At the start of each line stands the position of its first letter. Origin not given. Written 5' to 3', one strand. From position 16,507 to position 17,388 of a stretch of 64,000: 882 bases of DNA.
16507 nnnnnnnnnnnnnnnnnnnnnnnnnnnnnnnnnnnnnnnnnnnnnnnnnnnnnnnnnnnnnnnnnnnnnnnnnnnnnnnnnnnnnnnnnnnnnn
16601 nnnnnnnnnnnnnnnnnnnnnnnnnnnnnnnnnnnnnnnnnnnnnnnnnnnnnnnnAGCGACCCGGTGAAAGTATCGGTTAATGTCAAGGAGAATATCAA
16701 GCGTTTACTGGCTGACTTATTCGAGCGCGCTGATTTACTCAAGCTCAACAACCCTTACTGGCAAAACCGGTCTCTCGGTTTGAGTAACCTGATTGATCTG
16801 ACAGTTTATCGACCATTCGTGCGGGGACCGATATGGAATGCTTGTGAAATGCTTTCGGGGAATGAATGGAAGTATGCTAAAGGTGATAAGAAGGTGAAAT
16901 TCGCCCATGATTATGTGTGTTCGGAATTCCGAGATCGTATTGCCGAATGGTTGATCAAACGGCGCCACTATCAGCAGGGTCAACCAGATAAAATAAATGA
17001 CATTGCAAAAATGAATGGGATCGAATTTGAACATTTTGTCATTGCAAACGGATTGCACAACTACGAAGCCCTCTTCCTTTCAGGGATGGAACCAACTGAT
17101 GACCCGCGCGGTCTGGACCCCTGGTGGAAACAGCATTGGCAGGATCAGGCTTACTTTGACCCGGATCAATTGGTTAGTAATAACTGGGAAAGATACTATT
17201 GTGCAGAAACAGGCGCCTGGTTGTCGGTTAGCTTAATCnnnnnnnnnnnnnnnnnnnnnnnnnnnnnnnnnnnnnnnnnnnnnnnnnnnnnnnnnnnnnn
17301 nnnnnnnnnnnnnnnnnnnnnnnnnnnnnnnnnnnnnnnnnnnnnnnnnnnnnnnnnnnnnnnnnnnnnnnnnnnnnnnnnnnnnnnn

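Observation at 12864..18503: Three-gene operon of uncharacterised envelope proteins ending in a zinc-ribbon/FHA reader: best candidate for an undescribed system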

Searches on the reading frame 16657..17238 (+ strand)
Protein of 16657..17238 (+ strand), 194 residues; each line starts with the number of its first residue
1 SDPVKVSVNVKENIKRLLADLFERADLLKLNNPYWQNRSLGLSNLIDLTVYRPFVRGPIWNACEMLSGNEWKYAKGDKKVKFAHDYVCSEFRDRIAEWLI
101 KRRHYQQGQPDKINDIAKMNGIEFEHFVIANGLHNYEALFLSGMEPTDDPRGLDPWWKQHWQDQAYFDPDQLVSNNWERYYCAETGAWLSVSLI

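Call 38: search_solved_structures(query=A3, max_evalue=10)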
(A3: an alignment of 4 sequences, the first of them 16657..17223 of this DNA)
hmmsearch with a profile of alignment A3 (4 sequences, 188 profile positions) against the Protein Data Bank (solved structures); distinct sequences matched with E-value up to 10: 3.
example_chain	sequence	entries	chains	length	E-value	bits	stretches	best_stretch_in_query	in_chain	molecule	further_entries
8j3o_A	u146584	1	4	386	1.1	12.3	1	9-49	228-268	Formate dehydrogenase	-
8j3p_A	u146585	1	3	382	1.1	12.3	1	9-49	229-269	Formate dehydrogenase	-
2iii_A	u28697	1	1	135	1.6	11.7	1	8-97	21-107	S-adenosylmethionine decarboxylase proenzyme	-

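Call 45: predict_structure(alignment_id=A3)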
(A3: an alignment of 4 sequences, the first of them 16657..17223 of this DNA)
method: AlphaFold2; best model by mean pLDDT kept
length: 189 residues; sequences in the alignment: 4
mean_pLDDT: 40.1   pTM: 0.40
mean pLDDT of the five models: 40.1, 39.2, 37.3, 37.1, 36.3
residues with pLDDT >= 90: 0; 70-90: 0; 50-70: 47; < 50: 142
segments of 3 or more residues with pLDDT < 50: 1-14, 30-62, 96-189
pLDDT, mean of each block of 10 residues (from residue 1): 30 51 53 39 31 37 53 57 54 49 35 33 32 37 36 34 35 33 33
secondary structure, 60 per line:
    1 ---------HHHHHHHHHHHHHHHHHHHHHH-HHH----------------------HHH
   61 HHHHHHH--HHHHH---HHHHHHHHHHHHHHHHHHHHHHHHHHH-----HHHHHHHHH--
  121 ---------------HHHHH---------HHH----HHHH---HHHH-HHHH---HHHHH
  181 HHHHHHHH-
elements in order: H10-31 H58-67 H70-74 H78-104 H110-118 H136-140 H157-160 H164-167 H169-172 H176-188
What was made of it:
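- Tried and rejected: With a 4-sequence alignment it failed (pLDDT 40; call 45).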

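Call 58: search_solved_structures(query=A5, max_evalue=10, show_alignments=2)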
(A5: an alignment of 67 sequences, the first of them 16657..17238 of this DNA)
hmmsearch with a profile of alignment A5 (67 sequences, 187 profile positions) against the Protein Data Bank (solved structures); distinct sequences matched with E-value up to 10: 1.
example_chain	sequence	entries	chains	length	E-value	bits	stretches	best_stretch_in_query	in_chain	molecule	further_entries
3sqg_A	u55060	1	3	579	0.98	12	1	112-167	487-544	Methyl coenzyme M reductase, alpha subunit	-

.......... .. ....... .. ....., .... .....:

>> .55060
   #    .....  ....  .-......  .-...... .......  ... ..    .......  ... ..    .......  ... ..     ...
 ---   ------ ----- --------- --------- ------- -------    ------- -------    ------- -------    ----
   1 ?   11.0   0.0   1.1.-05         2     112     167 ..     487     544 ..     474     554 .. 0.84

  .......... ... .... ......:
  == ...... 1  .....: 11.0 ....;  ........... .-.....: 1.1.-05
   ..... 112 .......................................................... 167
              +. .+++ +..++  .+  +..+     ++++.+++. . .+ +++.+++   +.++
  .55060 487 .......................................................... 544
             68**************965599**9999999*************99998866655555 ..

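Call 64: predict_structure(alignment_id=A5)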
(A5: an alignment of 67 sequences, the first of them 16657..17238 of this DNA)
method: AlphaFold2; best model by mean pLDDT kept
length: 194 residues; sequences in the alignment: 67
mean_pLDDT: 95.0   pTM: 0.90
mean pLDDT of the five models: 95.0, 94.4, 94.2, 94.1, 93.5
residues with pLDDT >= 90: 172; 70-90: 22; 50-70: 0; < 50: 0
segments of 3 or more residues with pLDDT < 50: none
pLDDT, mean of each block of 10 residues (from residue 1): 91 98 98 93 87 94 94 97 97 98 96 96 96 95 96 98 97 97 92 81
secondary structure, 60 per line:
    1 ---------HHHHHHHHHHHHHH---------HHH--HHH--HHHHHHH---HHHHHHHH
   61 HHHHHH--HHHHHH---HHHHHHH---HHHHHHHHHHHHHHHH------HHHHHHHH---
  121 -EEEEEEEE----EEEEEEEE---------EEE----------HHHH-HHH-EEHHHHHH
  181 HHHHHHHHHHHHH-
elements in order: H10-23 H43-49 H53-66 H69-74 H78-84 H88-103 H110-117 E122-129 E134-141 E151-153 H164-167 H175-193
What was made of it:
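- On Transglutaminase-like / papain-like thiol enzymes: Secondary-structure placement comes from the pLDDT-95 model (call 64).
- It puts Cys at the N-terminus of helix 88-103, His at the start of strand 134-141 and Asp just after strand 151-153 (call 64). Cys at a helix N-terminus followed by His and Asp on consecutive strands is the catalytic arrangement of thiol enzymes (call 64).
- Tried and rejected: It was redone with 67 sequences (call 64).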

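Call 66: fold_search(model_id=the predicted structure, library=pdb)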
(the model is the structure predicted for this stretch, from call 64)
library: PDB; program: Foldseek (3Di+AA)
matches with E <= 10: 55; with E <= 0.001: 0
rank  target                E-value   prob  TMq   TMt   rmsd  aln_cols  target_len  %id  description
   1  9pxy_A                9.4e-01  0.07  0.18  0.13  16.3       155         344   15  Primed-state naloxone-mu opioid receptor-Gi GDPbS complex (rebound) (released 2025-11-12)
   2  8i4w_B                1.5e+00  0.03  0.13  0.07  27.3       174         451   15  Cryo-EM structure of 5-subunit Smc5/6 head region (released 2024-06-26)
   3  9brq_7                1.7e+00  0.02  0.11  0.11  27.7       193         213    9  Intact V-ATPase State 3 and synaptophysin complex in mouse brain isolated synaptic vesicles (released 2024-06-19)
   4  9kbo_B                1.8e+00  0.03  0.13  0.10  17.9       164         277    7  Crystal structure of human Shiftless (SFL) containing phosphorylation sites Ser249, Thr250, Thr253 and Ser256 (released 2025-11-19)
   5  3if8_B                2.7e+00  0.02  0.13  0.12  22.5       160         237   12  Crystal Structure of ZWILCH, a member of the RZZ kinetochore complex (released 2010-06-09)
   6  4f6e_D                3.0e+00  0.02  0.19  0.18  19.1       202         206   17  Crystal Structure of the K182R, A183P mutant manganese superoxide dismutase from Sacchromyces cerevisiae (released 2013-06-12)
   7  8hqs_B                3.2e+00  0.04  0.20  0.11  15.2       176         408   13  Cryo-EM structure of 8-subunit Smc5/6 head region (released 2024-06-19)
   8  9kbo_D                3.6e+00  0.02  0.12  0.13  18.4       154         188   11  Crystal structure of human Shiftless (SFL) containing phosphorylation sites Ser249, Thr250, Thr253 and Ser256 (released 2025-11-19)
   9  8xve_R                3.6e+00  0.02  0.12  0.09  21.0       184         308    9  Cryo-EM structure of ETBR bound with BQ3020 (released 2024-08-28)
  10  3lsu_A                3.6e+00  0.01  0.13  0.13  18.4       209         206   13  Crystal Structure of SOD2 from Saccharomyces cerevisiae (released 2011-02-23)
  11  6os9_A                4.0e+00  0.04  0.10  0.09  13.0        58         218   16  human Neurotensin Receptor 1 (hNTSR1) - Gi1 Protein Complex in canonical conformation (C state) (released 2019-07-10)
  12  9vuc_B                4.2e+00  0.01  0.14  0.10  19.8       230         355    9  channel B complex with 2 (released 2026-03-11)
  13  1lki                  4.7e+00  0.02  0.14  0.15  19.1       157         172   10  THE CRYSTAL STRUCTURE AND BIOLOGICAL FUNCTION OF LEUKEMIA INHIBITORY FACTOR: IMPLICATIONS FOR RECEPTOR BINDING (released 1995-03-31)
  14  5vlr_B                5.2e+00  0.02  0.12  0.14  23.7       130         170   15  CRYSTAL STRUCTURE OF PI3K DELTA IN COMPLEX WITH A TRIFLUORO-ETHYL-PYRAZOL-PYROLOTRIAZINE INHIBITOR (released 2017-06-07)
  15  8hbd_R                5.2e+00  0.01  0.13  0.10  22.0       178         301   13  Cryo-EM structure of IRL1620-bound ETBR-Gi complex (released 2023-03-22)
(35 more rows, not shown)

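Call 78: find_related_loci(query=A7, collection=metagenome_contigs, flank=10000)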
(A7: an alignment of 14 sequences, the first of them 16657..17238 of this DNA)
Query A7 (194 aa) in metagenome_contigs; peptide patterns used: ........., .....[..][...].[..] (x = any residue, [..] = any of these).
201 stretches matched a pattern; 30 encode a relative of the query (tblastn E <= 1e-3); 30 distinct loci.
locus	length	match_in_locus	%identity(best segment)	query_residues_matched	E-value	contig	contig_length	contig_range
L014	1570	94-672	76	1-193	6e-113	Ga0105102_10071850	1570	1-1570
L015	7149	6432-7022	58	1-194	2e-76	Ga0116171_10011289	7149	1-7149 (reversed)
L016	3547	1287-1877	58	1-194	1e-76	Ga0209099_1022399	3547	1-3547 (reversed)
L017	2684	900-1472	59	1-193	4e-77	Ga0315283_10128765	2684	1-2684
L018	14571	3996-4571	56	1-192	3e-73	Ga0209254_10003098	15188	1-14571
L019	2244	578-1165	48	1-181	3e-57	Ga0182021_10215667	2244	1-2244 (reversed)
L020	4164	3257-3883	48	1-194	1e-55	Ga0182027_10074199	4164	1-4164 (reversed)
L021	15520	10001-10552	36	7-191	9e-35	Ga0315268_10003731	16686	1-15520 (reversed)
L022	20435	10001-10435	37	7-174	1e-27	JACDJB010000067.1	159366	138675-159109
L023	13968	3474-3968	35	4-187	9e-27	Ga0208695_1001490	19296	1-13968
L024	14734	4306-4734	36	7-174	1e-26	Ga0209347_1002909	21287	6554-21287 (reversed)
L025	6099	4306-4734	36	7-174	1e-26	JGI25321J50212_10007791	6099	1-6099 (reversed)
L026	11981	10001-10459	35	5-179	3e-26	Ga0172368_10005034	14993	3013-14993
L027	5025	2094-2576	32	7-191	7e-25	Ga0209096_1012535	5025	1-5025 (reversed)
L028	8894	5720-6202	32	7-191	7e-25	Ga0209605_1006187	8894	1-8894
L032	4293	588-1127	32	6-194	5e-24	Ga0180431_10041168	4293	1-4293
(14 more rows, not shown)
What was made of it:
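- Tried and rejected: It was repeated with 14 sequences (call 78).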

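Call 83: search_protein_families(library=pfam, alignment_id=A5, max_evalue=10)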
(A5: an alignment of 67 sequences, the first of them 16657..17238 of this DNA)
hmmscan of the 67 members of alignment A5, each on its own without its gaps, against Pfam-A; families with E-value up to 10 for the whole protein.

A. member 1, window:16657-17238:+ (194 aa): 0 families

B. families by the number of members that match (of 67 scanned): 4 families
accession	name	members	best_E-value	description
PF25766.1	TPR_RPAP1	1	0.018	RNA polymerase II-associated protein 1, TPR repeats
PF25181.1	Phage_Bbp19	1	0.051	Bbp19-like phage protein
PF21521.3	MYO6_lever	1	0.072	Myosin VI, lever arm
PF08788.16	NHR2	1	0.27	NHR2 domain like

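Call 95: search_protein_families(library=pfam, proteins=[L022:6873-7571:+, L022:6068-6805:+, L022:12047-12697:+, L024:1329-1955:+, L024:6323-7681:+, L028:2709-3413:+, L028:7410-8609:+, L021:5633-6814:+, L021:10810-12270:+, L032:1553-2509:+], max_evalue=0.001)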
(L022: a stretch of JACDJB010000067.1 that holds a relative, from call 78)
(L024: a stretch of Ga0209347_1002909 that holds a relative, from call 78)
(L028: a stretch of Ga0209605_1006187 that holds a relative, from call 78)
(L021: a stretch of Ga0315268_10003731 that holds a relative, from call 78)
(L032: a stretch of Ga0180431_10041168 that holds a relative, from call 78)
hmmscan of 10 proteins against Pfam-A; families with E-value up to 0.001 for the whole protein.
L022:6873-7571:+ (232 aa): 0 families

L022:6068-6805:+ (245 aa): 3 families
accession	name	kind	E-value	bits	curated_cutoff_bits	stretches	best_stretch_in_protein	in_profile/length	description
PF13240.11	Zn_Ribbon_1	-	4.7e-06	26.6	25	1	4-25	2-23/23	zinc-ribbon domain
PF12773.13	DZR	-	6.9e-06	26.6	27.3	1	4-26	1-23/45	Double zinc ribbon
PF10571.15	UPF0547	-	0.00068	20.1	29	0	3-22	2-21/26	Uncharacterised protein family UPF0547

L022:12047-12697:+ (216 aa): 1 family
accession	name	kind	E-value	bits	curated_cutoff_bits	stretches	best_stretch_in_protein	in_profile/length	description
PF07695.17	7TMR-DISM_7TM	-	0.00023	21.6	29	1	33-187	41-183/205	7TM diverse intracellular signalling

L024:1329-1955:+ (208 aa): 3 families
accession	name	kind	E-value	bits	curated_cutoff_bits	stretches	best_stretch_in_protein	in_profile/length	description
PF13240.11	Zn_Ribbon_1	-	7.9e-08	32.3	25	1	9-30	1-22/23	zinc-ribbon domain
PF13248.11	Zn_ribbon_3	-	2.4e-05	24.1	27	1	10-30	5-25/26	zinc-ribbon domain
PF12773.13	DZR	-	7.1e-05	23.3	27.3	1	10-32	1-23/45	Double zinc ribbon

L024:6323-7681:+ (452 aa): 10 families
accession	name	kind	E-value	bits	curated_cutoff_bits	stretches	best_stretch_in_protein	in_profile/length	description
PF12831.13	FAD_oxidored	-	3.6e-135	451.9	27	1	18-445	1-416/416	FAD dependent oxidoreductase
PF00890.30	FAD_binding_2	-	2.3e-08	34.1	20.4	1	19-55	2-37/414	FAD binding domain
PF01134.28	GIDA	-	5.1e-07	29.5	22.1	1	18-47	1-30/391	Glucose inhibited division protein A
PF07992.20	Pyr_redox_2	-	2.7e-06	27.5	26.1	1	18-55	2-35/291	Pyridine nucleotide-disulphide oxidoreductase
PF01266.30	DAO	-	1.5e-05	25.2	27.9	1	19-64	2-50/353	FAD dependent oxidoreductase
PF01494.25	FAD_binding_3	-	2.1e-05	24.4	22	1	16-48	1-33/349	FAD binding domain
PF13450.12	NAD_binding_8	-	2.7e-05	24.8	21.9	1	21-56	1-36/68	NAD(P)-binding Rossmann-like domain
PF03486.20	HI0933_like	-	0.0001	22.2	50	1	18-48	2-32/244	HI0933-like protein Rossmann domain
PF01946.23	Thi4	-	0.00047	19.9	26.2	0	8-58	9-61/235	Thi4 family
PF13738.12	Pyr_redox_3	-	0.00056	19.7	30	1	20-46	1-28/305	Pyridine nucleotide-disulphide oxidoreductase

L028:2709-3413:+ (234 aa): 0 families

L028:7410-8609:+ (399 aa): 1 family
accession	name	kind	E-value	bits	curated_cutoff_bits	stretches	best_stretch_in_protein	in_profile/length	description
PF01609.27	DDE_Tnp_1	-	3.9e-05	23.9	23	1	148-298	49-184/200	Transposase DDE domain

L021:5633-6814:+ (393 aa): 0 families

L021:10810-12270:+ (486 aa): 10 families
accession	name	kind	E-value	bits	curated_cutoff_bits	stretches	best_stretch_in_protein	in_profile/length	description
PF13240.11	Zn_Ribbon_1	-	8.3e-20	70.4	25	3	464-485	2-23/23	zinc-ribbon domain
PF00498.31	FHA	-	1.5e-18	67.4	20.7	1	248-311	2-67/67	FHA domain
PF13248.11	Zn_ribbon_3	-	1.7e-17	62.6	27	3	462-484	3-25/26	zinc-ribbon domain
PF12773.13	DZR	-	4.1e-17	62.5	27.3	2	425-482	1-45/45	Double zinc ribbon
PF16697.10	Yop-YscD_cpl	-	7.9e-13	48.9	33.2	1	244-317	16-90/94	Inner membrane component of T3SS, cytoplasmic domain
PF24460.1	DUF7575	-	7.8e-11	41.6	28.5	1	462-485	4-27/28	Domain of unknown function (DUF7575)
PF17032.10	Zn_ribbon_15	-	4.9e-07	30.9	28.9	0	420-482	35-73/73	zinc-ribbon family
PF18912.6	DZR_2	-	8.8e-06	25.9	27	0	419-446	18-46/56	Double zinc ribbon domain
PF10571.15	UPF0547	-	6.8e-05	23.3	29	0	369-387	3-21/26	Uncharacterised protein family UPF0547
PF24463.1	DUF7577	-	0.00014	21.9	28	0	369-387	5-23/27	Domain of unknown function (DUF7577)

L032:1553-2509:+ (318 aa): 2 families
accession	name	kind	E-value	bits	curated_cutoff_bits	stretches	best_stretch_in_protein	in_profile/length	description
PF16697.10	Yop-YscD_cpl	-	1.2e-14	54.8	33.2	1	225-313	2-91/94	Inner membrane component of T3SS, cytoplasmic domain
PF00498.31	FHA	-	3.7e-12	46.9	20.7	1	242-306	2-67/67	FHA domain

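Call 100: fold_search(model_id=the predicted structure, library=viral)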
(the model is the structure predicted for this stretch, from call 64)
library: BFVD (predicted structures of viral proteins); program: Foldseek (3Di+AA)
matches with E <= 10: 125; with E <= 0.001: 0
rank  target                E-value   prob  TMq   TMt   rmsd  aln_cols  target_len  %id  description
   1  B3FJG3                1.3e+00  0.07  0.18  0.24  10.0       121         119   16  Uncharacterized protein [Pseudomonas phage 201phi2-1]
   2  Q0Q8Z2                1.4e+00  0.06  0.17  0.21  21.2       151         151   13  Terminase subunit [Human herpesvirus 3]
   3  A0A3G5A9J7            2.0e+00  0.03  0.14  0.13  19.3       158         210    9  Uncharacterized protein [Hyperionvirus sp.]
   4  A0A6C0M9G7            2.5e+00  0.06  0.13  0.09  13.6       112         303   12  NSP1 (Fragment) [Porcine rotavirus C]
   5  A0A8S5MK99            2.6e+00  0.01  0.12  0.10  19.3       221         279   10  Uncharacterized protein [CrAss-like virus sp. ctcfK29]
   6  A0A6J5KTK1            2.8e+00  0.02  0.13  0.19  20.2       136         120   10  Helix-turn-helix domain containing protein [uncultured Caudovirales phage]
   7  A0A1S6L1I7            2.8e+00  0.02  0.14  0.14  16.8       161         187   14  (no name in the UniProt tables at hand)
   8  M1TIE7                3.0e+00  0.02  0.16  0.14  23.1       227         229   12  RNase3 [Sweet potato chlorotic stunt virus]
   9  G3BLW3                3.3e+00  0.07  0.13  0.13   9.1        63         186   11  Uncharacterized protein 98 [Salmonella phage PVPSE1]
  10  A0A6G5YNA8            3.3e+00  0.03  0.14  0.13  16.7       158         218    7  (no name in the UniProt tables at hand)
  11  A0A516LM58            3.3e+00  0.02  0.15  0.13  22.8       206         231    9  (no name in the UniProt tables at hand)
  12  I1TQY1                3.5e+00  0.04  0.12  0.18  12.4        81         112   10  (no name in the UniProt tables at hand)
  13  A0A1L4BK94            3.5e+00  0.04  0.16  0.12  18.8       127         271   20  Uncharacterized protein [Cafeteriavirus-dependent mavirus]
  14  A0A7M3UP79            3.5e+00  0.02  0.13  0.14  20.1       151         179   15  Uncharacterized protein [Pyramimonas orientalis virus]
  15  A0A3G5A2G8            3.5e+00  0.02  0.15  0.16  15.7       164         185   13  Uncharacterized protein [Faunusvirus sp.]
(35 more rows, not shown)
